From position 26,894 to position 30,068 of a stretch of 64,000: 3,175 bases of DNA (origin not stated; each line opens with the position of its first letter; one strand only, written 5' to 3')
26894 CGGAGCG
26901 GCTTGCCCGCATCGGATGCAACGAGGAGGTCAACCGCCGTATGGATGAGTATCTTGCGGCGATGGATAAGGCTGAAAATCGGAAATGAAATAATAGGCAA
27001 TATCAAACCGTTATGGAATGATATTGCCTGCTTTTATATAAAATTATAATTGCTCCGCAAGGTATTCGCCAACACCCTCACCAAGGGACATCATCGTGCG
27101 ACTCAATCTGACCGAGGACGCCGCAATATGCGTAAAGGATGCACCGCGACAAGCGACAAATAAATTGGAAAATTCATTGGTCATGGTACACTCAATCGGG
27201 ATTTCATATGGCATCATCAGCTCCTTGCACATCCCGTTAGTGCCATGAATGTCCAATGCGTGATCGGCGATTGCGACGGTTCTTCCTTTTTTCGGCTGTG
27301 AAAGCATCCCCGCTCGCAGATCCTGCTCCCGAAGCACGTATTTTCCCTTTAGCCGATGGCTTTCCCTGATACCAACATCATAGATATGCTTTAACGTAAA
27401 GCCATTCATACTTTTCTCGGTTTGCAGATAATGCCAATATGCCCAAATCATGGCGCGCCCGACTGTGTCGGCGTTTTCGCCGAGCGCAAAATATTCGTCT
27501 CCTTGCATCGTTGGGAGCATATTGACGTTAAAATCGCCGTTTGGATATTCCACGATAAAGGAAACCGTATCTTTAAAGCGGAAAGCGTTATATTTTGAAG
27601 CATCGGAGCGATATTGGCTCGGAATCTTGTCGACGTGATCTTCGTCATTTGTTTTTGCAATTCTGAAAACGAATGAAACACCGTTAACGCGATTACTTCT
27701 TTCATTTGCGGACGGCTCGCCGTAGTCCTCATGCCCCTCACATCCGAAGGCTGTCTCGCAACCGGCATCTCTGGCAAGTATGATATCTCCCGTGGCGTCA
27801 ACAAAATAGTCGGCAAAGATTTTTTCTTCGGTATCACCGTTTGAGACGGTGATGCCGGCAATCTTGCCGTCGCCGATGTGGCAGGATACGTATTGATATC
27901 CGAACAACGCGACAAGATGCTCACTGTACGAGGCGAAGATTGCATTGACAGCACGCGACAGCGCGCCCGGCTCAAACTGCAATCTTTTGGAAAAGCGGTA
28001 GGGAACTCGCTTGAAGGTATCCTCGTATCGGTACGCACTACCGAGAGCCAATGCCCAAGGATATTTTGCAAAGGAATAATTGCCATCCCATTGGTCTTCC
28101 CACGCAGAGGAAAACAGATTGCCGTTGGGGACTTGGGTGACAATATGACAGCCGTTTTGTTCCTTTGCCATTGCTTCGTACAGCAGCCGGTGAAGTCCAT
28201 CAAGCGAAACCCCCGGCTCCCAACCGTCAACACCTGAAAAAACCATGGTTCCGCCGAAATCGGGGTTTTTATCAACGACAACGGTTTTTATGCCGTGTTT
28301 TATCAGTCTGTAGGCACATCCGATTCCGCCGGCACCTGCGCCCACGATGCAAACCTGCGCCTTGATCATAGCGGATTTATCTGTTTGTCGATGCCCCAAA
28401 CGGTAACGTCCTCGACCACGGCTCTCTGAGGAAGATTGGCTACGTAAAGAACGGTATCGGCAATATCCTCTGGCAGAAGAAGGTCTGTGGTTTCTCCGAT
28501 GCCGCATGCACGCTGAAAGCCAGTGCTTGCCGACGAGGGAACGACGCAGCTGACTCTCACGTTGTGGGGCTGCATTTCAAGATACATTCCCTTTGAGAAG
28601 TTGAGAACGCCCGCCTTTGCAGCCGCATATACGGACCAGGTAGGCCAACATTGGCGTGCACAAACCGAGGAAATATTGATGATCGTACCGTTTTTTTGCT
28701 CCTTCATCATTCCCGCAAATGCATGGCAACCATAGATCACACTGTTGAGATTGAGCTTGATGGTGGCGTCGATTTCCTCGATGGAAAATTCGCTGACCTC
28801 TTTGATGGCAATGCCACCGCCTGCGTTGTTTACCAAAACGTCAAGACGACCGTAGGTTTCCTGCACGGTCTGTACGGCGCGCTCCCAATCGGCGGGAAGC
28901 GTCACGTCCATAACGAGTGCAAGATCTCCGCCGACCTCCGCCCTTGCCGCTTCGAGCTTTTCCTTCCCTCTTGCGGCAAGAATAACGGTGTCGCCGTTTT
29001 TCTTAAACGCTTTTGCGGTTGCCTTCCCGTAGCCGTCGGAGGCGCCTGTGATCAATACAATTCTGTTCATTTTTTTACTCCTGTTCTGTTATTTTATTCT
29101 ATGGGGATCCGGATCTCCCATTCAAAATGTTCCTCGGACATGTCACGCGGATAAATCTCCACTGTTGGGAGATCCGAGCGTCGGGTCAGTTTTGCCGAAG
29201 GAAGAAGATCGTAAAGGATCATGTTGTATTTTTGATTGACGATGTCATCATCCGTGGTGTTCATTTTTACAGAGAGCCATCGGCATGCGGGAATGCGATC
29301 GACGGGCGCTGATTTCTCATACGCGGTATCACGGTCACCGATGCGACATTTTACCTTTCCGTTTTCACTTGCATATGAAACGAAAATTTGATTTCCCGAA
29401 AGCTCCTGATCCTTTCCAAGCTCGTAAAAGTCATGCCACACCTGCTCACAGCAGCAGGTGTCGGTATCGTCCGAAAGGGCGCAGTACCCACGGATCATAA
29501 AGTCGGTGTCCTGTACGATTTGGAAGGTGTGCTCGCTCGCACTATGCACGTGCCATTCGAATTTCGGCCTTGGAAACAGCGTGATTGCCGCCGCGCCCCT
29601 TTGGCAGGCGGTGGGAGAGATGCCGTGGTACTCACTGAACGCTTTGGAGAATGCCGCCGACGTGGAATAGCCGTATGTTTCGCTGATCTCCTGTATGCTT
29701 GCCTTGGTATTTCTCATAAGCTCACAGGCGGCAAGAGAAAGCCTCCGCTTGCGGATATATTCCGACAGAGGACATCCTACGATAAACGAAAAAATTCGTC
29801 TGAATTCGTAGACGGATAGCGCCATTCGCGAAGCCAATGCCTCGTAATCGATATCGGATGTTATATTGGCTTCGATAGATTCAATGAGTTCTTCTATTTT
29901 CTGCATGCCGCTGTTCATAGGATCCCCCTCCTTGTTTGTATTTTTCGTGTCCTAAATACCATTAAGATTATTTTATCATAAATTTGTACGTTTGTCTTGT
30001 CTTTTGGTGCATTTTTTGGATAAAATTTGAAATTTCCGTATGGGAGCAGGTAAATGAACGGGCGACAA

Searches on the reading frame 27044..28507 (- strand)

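Call 11: search_protein_families(library=pfam, proteins=[window:27044-28507:-], max_evalue=0.001)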
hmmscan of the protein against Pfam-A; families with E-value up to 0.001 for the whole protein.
window:27044-28507:- (487 aa): 8 families
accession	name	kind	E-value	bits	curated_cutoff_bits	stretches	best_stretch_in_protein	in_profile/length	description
PF12831.13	FAD_oxidored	-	1.6e-49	169.8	27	1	51-480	1-391/416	FAD dependent oxidoreductase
PF13450.12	NAD_binding_8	-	2.8e-08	34.4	21.9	1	54-89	1-36/68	NAD(P)-binding Rossmann-like domain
PF00890.30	FAD_binding_2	-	5.2e-08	32.9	20.4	1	52-92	2-42/414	FAD binding domain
PF01266.30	DAO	-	5.3e-07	29.9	27.9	1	52-91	2-42/353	FAD dependent oxidoreductase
PF01946.23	Thi4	-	3.1e-05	23.7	26.2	1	45-92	13-61/235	Thi4 family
PF07992.20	Pyr_redox_2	-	0.0002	21.3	26.1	1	51-90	2-37/291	Pyridine nucleotide-disulphide oxidoreductase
PF03486.20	HI0933_like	-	0.00034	20.6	50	1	51-92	2-43/244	HI0933-like protein Rossmann domain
PF01494.25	FAD_binding_3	-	0.00039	20.2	22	1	50-82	2-34/349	FAD binding domain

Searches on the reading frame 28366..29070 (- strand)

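Call 11: search_protein_families(library=pfam, proteins=[window:28366-29070:-], max_evalue=0.001)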
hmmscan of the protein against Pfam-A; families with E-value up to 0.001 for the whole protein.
window:28366-29070:- (234 aa): 2 families
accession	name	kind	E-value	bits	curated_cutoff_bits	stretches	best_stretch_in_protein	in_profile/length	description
PF00106.31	adh_short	-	5.4e-53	179.8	26.6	1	4-187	2-188/195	short chain dehydrogenase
PF13561.12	adh_short_C2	-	1.9e-39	136.1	27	1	9-188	1-183/236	Enoyl-(Acyl carrier protein) reductase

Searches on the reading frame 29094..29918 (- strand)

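Call 11: search_protein_families(library=pfam, proteins=[window:29094-29918:-], max_evalue=0.001)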
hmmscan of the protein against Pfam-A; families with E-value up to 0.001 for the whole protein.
window:29094-29918:- (274 aa): 2 families
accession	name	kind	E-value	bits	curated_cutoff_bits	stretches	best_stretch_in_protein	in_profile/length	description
PF12833.13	HTH_18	-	5.4e-17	62.3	33.6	1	28-107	1-79/80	Helix-turn-helix domain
PF14526.11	Cass2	-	1.9e-05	25.3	27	1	157-273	28-150/150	Integron-associated effector binding protein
